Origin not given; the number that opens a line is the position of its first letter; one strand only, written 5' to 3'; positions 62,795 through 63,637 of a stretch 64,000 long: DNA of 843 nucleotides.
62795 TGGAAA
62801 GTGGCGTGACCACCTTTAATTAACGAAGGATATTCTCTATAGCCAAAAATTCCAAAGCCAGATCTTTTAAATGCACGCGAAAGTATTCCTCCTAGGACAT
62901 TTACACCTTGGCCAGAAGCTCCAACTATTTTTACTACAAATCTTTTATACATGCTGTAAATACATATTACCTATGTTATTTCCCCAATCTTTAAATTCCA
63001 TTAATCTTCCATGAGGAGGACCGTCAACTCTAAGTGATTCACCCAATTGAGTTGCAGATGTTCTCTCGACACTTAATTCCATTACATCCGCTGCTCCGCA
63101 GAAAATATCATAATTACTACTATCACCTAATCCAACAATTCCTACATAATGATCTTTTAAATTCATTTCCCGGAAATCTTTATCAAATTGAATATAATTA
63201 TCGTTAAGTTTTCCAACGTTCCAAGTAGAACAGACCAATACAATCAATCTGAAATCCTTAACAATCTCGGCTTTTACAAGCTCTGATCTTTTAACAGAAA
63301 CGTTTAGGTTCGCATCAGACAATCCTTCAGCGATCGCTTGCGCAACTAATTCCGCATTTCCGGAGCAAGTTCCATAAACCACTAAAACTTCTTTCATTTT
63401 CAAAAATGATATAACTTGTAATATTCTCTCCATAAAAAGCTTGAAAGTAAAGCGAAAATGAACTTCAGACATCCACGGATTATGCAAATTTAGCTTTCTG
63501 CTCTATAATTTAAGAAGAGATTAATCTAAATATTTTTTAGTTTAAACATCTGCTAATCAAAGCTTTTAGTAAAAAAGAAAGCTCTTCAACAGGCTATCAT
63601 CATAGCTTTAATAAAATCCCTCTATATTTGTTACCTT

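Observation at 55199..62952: korA and korB split by insertion of a 4.7-kb tail-fibre-like gene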

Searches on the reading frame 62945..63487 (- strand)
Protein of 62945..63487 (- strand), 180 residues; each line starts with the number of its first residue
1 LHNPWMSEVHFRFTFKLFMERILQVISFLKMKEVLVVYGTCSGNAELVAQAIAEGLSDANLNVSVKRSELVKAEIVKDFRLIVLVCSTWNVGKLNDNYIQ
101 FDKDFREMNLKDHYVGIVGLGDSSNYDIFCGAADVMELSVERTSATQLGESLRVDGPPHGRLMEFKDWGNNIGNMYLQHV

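Call 3: search_protein_families(library=pfam, proteins=[window:62945-63487:-], max_evalue=0.01)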
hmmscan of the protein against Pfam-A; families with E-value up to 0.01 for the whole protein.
window:62945-63487:- (180 aa): 1 family
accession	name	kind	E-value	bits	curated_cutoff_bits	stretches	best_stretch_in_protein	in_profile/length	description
PF00258.30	Flavodoxin_1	-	3.4e-20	73.1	25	1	36-166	1-141/143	Flavodoxin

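Call 41: search_protein_families(library=ncbifam, proteins=[window:62945-63487:-], max_evalue=0.001)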
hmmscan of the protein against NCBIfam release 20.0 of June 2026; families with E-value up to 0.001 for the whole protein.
window:62945-63487:- (180 aa): 20 families
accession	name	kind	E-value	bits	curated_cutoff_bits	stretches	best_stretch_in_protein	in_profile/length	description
TIGR01753.1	flav_short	equivalog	3.4e-22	79.4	123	1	34-171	1-138/140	flavodoxin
NF005587.0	PRK07308.1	equivalog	3e-18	66.4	138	1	35-155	5-124/147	flavodoxin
NF005989.0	PRK08105.1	equivalog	1.6e-17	63.8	160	1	31-156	1-127/149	flavodoxin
NF006531.0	PRK09004.1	equivalog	1.9e-17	63.4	158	1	31-155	1-124/146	FMN-binding protein MioC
NF006738.0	PRK09267.1-4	equivalog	8.4e-17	61.3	172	1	34-150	3-122/171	flavodoxin FldA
NF005216.0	PRK06703.1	subfamily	8.8e-17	61.5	127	1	31-158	1-127/151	flavodoxin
NF006739.0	PRK09267.1-5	subfamily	2.7e-16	59.8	175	1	31-150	1-119/168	flavodoxin FldA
TIGR01752.1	flav_long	equivalog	3.6e-16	59.2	146.75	1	34-150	2-117/167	flavodoxin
NF006736.0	PRK09267.1-2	equivalog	5.1e-13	49.1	202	1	32-150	2-116/161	flavodoxin FldA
NF005246.0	PRK06756.1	subfamily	1.8e-12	47.4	130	1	31-160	1-130/148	flavodoxin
TIGR01931.1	cysJ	equivalog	3.7e-12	45.6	668.15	1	30-146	57-175/597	assimilatory sulfite reductase (NADPH) flavoprotein subunit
NF006737.0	PRK09267.1-3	equivalog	4e-11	42.8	238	1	31-150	1-119/174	flavodoxin FldA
NF009023.0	PRK12359.1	equivalog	7.6e-10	39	215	1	36-136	5-104/172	flavodoxin FldB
TIGR01754.1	flav_RNR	hypoth_equivalog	2.6e-09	37.1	163.8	1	34-136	3-106/140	putative ribonucleotide reductase-associated flavodoxin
NF006747.0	PRK09271.1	equivalog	3.3e-09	36.6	104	1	34-137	3-111/160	flavodoxin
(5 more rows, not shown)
